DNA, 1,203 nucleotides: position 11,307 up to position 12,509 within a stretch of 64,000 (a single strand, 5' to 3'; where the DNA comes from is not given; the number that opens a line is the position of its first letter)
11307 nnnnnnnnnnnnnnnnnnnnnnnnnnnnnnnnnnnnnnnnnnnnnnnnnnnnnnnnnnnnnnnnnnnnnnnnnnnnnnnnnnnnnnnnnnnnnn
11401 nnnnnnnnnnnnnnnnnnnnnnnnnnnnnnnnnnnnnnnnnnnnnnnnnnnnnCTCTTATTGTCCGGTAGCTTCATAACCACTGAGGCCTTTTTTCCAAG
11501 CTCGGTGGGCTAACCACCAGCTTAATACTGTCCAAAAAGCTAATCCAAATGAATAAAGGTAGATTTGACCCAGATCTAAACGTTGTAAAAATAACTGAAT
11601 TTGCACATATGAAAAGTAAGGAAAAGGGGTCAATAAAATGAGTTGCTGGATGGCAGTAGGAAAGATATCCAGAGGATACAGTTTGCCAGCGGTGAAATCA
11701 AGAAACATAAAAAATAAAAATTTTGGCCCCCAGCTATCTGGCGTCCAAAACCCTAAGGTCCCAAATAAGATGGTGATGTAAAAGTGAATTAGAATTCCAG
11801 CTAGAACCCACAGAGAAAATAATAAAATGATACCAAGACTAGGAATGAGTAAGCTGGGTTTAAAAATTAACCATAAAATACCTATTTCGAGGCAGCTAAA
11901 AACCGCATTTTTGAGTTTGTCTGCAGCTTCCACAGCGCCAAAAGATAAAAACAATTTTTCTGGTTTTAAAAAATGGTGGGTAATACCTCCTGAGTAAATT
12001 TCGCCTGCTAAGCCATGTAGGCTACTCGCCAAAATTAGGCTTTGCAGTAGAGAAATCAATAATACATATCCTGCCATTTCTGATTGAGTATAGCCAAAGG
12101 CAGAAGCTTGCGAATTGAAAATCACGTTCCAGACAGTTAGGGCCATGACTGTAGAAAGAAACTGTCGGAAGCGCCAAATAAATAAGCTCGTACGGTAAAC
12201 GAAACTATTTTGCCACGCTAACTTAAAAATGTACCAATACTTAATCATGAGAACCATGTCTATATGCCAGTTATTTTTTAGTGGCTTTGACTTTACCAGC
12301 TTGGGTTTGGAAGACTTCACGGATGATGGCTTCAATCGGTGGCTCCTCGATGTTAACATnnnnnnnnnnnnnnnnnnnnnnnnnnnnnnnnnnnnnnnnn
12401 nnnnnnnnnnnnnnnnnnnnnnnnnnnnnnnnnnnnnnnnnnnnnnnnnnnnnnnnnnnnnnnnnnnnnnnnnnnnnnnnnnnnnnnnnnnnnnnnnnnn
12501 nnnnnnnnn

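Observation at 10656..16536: Three tandem pairs of paralogous ABC-2-type permeases sharing a single ATPase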

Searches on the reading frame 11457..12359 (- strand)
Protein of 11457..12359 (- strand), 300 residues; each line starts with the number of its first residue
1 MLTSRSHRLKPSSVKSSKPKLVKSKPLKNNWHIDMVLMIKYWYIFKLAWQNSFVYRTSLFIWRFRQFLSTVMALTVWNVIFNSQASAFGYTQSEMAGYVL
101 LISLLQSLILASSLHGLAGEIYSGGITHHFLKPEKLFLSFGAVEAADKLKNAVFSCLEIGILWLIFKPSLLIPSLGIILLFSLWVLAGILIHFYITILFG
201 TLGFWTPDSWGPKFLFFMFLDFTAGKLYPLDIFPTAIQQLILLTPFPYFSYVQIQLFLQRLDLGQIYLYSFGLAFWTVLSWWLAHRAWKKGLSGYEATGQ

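Call 3: search_protein_families(library=pfam, proteins=[window:11457-12359:-], max_evalue=0.01)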
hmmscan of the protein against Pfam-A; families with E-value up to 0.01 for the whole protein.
window:11457-12359:- (300 aa): 1 family
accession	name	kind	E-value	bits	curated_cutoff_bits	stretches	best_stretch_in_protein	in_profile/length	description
PF06182.17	ABC2_membrane_6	-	2.8e-19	70.3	22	1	68-299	2-229/229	ABC-2 family transporter protein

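Call 4: search_protein_families(library=ncbifam, proteins=[window:11457-12359:-], max_evalue=0.01)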
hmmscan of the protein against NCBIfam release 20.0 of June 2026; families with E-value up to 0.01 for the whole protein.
window:11457-12359:- (300 aa): 0 families

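Call 41: find_homologous_proteins(query=window:11457-12257:-, max_evalue=0.00001)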
Query window:11457-12257:- (266 aa): 117 proteins with E <= 0.00001 among 2009 candidates.
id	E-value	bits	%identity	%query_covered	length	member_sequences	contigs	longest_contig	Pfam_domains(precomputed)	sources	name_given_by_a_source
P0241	6.8e-170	582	100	100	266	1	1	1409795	PF06182.18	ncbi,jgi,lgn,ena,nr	ncbi:MAG TPA: ABC-2 family transporter protein [Vitreimonas sp.]|nr:ABC-2 family transporter protein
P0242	3.4e-105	370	65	98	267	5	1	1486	PF06182.18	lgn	-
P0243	4.7e-105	369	64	100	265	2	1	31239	PF06182.18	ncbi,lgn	-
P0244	3.2e-103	363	64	98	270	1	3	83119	PF06182.18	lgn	-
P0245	1.1e-98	349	58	98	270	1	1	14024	PF06182.18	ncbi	-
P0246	2.0e-98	348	61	98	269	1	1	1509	PF06182.18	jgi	-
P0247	2.0e-97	344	60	100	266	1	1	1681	PF06182.18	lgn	-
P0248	2.8e-97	344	61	98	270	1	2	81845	PF06182.18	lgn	-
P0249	7.9e-96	339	60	98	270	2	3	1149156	PF06182.18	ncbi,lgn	-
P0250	4.8e-95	337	57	98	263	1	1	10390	PF06182.18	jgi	jgi:ABC-2 type transport system permease protein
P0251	2.0e-94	335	59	98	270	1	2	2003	PF06182.18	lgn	-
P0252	5.1e-90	320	55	99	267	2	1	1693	PF06182.18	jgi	jgi:ABC-2 type transport system permease protein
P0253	2.5e-89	318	53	99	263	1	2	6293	PF06182.18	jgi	jgi:ABC-2 type transport system permease protein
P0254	1.6e-88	315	53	99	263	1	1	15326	PF06182.18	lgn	-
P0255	5.3e-88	313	54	99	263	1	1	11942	PF06182.18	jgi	jgi:ABC-2 type transport system permease protein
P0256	8.7e-88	313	54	99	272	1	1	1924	PF06182.18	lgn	-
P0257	2.1e-87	311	56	98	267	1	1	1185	PF06182.18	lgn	-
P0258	5.5e-87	310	54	99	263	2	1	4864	PF06182.18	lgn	-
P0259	7.0e-87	310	54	99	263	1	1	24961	PF06182.18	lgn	-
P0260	2.0e-86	308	63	86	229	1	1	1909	PF06182.18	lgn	-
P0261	3.2e-86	308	54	99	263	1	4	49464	PF06182.18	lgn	-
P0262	5.0e-86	307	54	99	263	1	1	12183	PF06182.18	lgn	-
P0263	5.5e-86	307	53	99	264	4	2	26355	PF06182.18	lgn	-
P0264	8.9e-86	306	53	99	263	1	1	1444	PF06182.18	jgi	-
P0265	9.6e-86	306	54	99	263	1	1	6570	PF06182.18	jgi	jgi:ABC-2 type transport system permease protein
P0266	1.1e-85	306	54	99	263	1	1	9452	PF06182.18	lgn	-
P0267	2.3e-85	305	52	99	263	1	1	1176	PF06182.18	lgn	-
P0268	2.5e-85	305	52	99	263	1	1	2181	PF06182.18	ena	-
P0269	4.3e-85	304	55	99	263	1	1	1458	PF06182.18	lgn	-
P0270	3.5e-84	301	52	98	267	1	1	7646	PF06182.18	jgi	jgi:ABC-2 type transport system permease protein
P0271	6.2e-84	300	53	98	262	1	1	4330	PF06182.18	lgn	-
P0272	6.7e-84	300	52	98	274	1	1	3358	PF06182.18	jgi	jgi:ABC-2 type transport system permease protein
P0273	7.5e-84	300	54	98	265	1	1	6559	PF06182.18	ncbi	-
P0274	7.7e-84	300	55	99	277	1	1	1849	PF06182.18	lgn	-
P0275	1.2e-83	299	52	99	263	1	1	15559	PF06182.18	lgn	-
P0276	2.1e-83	298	53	98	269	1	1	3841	PF06182.18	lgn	-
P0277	3.7e-83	298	54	98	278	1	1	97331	PF06182.18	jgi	jgi:ABC-2 type transport system permease protein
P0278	4.6e-83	297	52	99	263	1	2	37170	PF06182.18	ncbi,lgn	-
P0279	9.1e-83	296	52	99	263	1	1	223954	PF06182.18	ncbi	-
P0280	1.1e-82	296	54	99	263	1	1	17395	PF06182.18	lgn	-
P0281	1.4e-82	296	53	99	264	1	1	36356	PF06182.18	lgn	-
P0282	4.2e-82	294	52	99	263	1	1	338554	PF06182.18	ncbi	-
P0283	5.4e-82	294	51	99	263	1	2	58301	PF06182.18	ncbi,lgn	-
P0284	5.7e-82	294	51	99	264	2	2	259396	PF06182.18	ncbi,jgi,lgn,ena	jgi:ABC-2 type transport system permease protein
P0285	1.8e-81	292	53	98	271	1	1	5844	PF06182.18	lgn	-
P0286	1.8e-81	292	51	98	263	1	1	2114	PF06182.18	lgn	-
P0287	2.2e-81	292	53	99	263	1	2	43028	PF06182.18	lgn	-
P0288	2.4e-81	292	51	99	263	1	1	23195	PF06182.18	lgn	-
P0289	2.7e-81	291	54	99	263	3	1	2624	PF06182.18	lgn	-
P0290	3.7e-81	291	53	99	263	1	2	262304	PF06182.18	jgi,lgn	jgi:ABC-2 type transport system permease protein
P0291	4.0e-81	291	52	99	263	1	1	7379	PF06182.18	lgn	-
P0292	4.3e-81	291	52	99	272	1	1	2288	PF06182.18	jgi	jgi:ABC-2 type transport system permease protein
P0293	5.1e-81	291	53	98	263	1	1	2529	PF06182.18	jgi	-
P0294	1.1e-80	289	51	100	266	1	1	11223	PF06182.18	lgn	-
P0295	1.3e-80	289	50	99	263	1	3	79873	PF06182.18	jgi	jgi:ABC-2 type transport system permease protein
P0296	1.6e-80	289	52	98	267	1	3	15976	PF06182.18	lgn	-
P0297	2.2e-80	288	52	99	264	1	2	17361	PF06182.18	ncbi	-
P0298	2.6e-80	288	51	99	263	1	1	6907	PF06182.18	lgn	-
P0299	4.3e-80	287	53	99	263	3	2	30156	PF06182.18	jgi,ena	-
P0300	4.5e-80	287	51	99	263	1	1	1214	PF06182.18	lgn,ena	-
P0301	8.2e-80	287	53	98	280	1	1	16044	PF06182.18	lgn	-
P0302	8.3e-80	287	50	99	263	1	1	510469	PF06182.18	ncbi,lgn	ncbi:MAG: ABC-2 family transporter protein [Patescibacteria group bacterium]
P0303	1.5e-79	286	52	99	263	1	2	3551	PF06182.18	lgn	-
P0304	1.9e-79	285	50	99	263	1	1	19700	PF06182.18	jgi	jgi:ABC-2 type transport system permease protein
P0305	2.1e-79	285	52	99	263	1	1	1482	PF06182.18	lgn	-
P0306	2.1e-79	285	52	99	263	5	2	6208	PF06182.18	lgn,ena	-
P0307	5.4e-79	284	52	99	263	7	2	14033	PF06182.18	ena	-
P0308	5.7e-79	284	49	99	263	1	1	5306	PF06182.18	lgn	-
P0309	7.9e-79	283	49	99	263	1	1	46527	PF06182.18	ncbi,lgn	-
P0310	8.7e-79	283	51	98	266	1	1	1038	PF06182.18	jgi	jgi:ABC-2 type transport system permease protein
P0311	9.4e-79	283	48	99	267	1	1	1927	PF06182.18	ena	-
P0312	1.1e-78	283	53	96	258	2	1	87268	PF06182.18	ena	-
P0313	2.6e-78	282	49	98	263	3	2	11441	PF06182.18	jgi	-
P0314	5.3e-78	281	52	99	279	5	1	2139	PF06182.18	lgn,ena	-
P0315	6.5e-78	280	50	98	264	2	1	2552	PF06182.18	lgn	-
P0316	5.6e-77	277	53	99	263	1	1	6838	PF06182.18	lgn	-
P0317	5.9e-77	277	49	100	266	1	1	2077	PF06182.18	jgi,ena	-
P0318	1.5e-76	276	48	98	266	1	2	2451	PF06182.18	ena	-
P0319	1.7e-76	276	51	100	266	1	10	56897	PF06182.18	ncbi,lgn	-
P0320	2.0e-76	275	49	99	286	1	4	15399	PF06182.18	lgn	-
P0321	2.3e-76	275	51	98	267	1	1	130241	PF06182.18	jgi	jgi:ABC-2 type transport system permease protein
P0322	9.8e-76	273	51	99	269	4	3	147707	PF06182.18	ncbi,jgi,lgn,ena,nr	ncbi:ABC-2 family transporter protein [Patescibacteria group bacterium]|nr:ABC-2 family transporter 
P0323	1.4e-75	273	52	93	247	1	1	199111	PF06182.18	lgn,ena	-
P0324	1.5e-75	273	50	99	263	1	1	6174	PF06182.18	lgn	-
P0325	8.0e-75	270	51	99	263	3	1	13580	PF06182.18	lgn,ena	-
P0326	9.3e-75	270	50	99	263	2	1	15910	PF06182.18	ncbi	-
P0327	2.1e-74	269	48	99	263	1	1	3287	PF06182.18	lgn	-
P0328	4.6e-74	268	49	99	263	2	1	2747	PF06182.18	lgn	-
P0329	4.8e-74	268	49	99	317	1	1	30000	PF06182.18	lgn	-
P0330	2.0e-73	266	50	99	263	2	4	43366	PF06182.18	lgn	-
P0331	3.5e-73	265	49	99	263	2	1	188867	PF06182.18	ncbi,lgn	ncbi:MAG: ABC-2 family transporter protein [Patescibacteria group bacterium]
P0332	8.5e-73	264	48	99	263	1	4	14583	PF06182.18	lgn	-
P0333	2.0e-72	262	47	97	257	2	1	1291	PF01061.30,PF06182.18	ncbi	-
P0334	2.4e-72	262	49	98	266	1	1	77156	PF06182.18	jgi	jgi:ABC-2 type transport system permease protein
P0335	9.8e-72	260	51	99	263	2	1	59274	PF06182.18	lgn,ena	-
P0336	1.2e-71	260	48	99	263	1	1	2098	PF06182.18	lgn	-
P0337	3.0e-71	258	52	86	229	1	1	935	PF06182.18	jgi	jgi:ABC-2 type transport system permease protein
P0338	1.4e-70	256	48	98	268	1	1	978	PF06182.18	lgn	-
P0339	3.0e-70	255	50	90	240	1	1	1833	PF06182.18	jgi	jgi:ABC-2 type transport system permease protein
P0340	1.8e-69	253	47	99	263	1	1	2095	PF06182.18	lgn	-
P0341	3.4e-68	248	46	98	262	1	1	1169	PF06182.18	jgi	jgi:ABC-2 type transport system permease protein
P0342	5.6e-68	248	49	87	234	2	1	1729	PF06182.18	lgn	-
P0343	1.7e-67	246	43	99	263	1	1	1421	PF06182.18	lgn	-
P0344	3.8e-67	245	46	99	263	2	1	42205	PF06182.18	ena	-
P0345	8.2e-67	244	52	86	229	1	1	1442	PF06182.18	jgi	jgi:ABC-2 type transport system permease protein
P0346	3.4e-66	242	48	90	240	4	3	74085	PF06182.18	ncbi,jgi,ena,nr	ncbi:MAG: hypothetical protein COU67_01870 [Candidatus Pacebacteria bacterium CG10_big_fil_rev_8_21_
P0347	9.9e-66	240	48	98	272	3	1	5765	PF06182.18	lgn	-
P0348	7.4e-65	238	41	98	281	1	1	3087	PF06182.18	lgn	-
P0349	8.0e-65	237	47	87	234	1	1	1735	PF06182.18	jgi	jgi:ABC-2 type transport system permease protein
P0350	1.7e-63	233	54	77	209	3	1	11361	PF06182.18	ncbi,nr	ncbi:ABC-2 family transporter protein [Patescibacteria group bacterium]|nr:ABC-2 family transporter 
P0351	4.6e-62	228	48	86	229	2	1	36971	PF06182.18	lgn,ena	-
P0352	2.6e-61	226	50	77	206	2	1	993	PF06182.18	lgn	-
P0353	3.4e-61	225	50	86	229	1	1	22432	PF06182.18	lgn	-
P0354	1.0e-60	224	45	95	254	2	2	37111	PF06182.18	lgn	-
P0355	3.5e-59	219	39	99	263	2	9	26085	PF06182.18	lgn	-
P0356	1.7e-58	217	44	95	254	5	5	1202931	PF06182.18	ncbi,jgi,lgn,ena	-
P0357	5.5e-17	80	29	98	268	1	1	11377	PF06182.18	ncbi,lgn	-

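Call 55: predict_structure(alignment_id=A4)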
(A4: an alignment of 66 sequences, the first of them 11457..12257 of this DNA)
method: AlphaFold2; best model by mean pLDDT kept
length: 266 residues; sequences in the alignment: 66
mean_pLDDT: 93.3   pTM: 0.90
mean pLDDT of the five models: 93.3, 93.1, 92.2, 91.4, 90.9
residues with pLDDT >= 90: 235; 70-90: 26; 50-70: 3; < 50: 2
segments of 3 or more residues with pLDDT < 50: none
pLDDT, mean of each block of 10 residues (from residue 1): 87 96 94 95 94 93 95 94 92 91 96 96 96 93 98 98 96 90 86 85 94 95 97 98 98 95 64
secondary structure, 60 per line:
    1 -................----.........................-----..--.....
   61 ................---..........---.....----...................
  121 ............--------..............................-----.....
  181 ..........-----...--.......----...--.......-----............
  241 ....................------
elements in order: H2-17 H22-46 H58-76 H80-89 H93-97 H102-132 H141-170 H176-190 H201-207 H217-223 H229-260

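Call 58: fold_search(model_id=the predicted structure, library=pdb)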
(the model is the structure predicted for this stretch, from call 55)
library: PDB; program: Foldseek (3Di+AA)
matches with E <= 10: 225; with E <= 0.001: 6
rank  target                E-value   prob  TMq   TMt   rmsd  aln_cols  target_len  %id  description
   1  8dl0_B                1.2e-04  1.00  0.67  0.70   4.6       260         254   20  CryoEM structure of the nucleotide-free and open channel A.aeolicus WzmWzt transporter (released 2022-09-21)
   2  6m96_B                2.7e-04  1.00  0.64  0.66   5.5       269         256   19  ATP-bound conformation of the WzmWzt O antigen ABC transporter (released 2019-03-06)
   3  7k2t_B                3.4e-04  1.00  0.68  0.72   4.3       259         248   15  Mg2+/ATP-bound structure of the full-length WzmWzt O antigen ABC transporter in lipid nanodiscs (released 2021-01-13)
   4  6oih_C                4.7e-04  1.00  0.57  0.60   6.0       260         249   19  Crystal structure of O-antigen polysaccharide ABC-transporter (released 2019-04-17)
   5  7k2t_D                5.4e-04  1.00  0.59  0.61   4.6       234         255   20  Mg2+/ATP-bound structure of the full-length WzmWzt O antigen ABC transporter in lipid nanodiscs (released 2021-01-13)
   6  6oih_D                6.2e-04  1.00  0.59  0.63   5.7       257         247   19  Crystal structure of O-antigen polysaccharide ABC-transporter (released 2019-04-17)
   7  9qfx_A                3.7e-03  1.00  0.64  0.64   4.4       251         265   14  Nucleotide-free wild type Wzm-Wzt from Mycobacterium abscessus in LMNG (released 2026-03-11)
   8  9cfl_A                4.4e-03  1.00  0.64  0.63   5.1       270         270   16  Cryo-EM structure of S. aureus TarGH in complex with ATP-gamma-S (released 2025-04-23)
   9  8tsl_C                1.1e-02  1.00  0.63  0.65   4.8       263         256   16  S. thermodepolymerans KpsM-KpsE in Apo 2 state with rigid body fitted KpsT (released 2024-04-17)
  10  8tsi_C                1.1e-02  1.00  0.63  0.65   4.8       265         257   15  S. thermodepolymerans KpsMT-KpsE in complex with ADP:AlF4- (released 2024-04-17)
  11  8tun_C                1.2e-02  1.00  0.64  0.65   4.6       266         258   14  S. thermodepolymerans KpsM-KpsE in Glycolipid 1 state with rigid body fitted KpsT (released 2024-04-17)
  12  7o12_E                1.2e-02  1.00  0.42  0.45   8.7       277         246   15  ABC transporter NosDFY, AMPPNP-bound in GDN (released 2022-04-13)
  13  7o0y_E                1.2e-02  1.00  0.41  0.43   8.6       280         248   14  ABC transporter NosDFY, nucleotide-free in GDN (released 2022-04-13)
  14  7o0z_E                1.5e-02  1.00  0.44  0.45   9.2       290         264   15  ABC transporter NosFY, nucleotide-free in GDN (released 2022-11-02)
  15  8tsh_C                1.6e-02  1.00  0.63  0.65   4.7       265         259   16  S. thermodepolymerans KpsMT(E151Q)-KpsE in complex with ATP (released 2024-04-17)
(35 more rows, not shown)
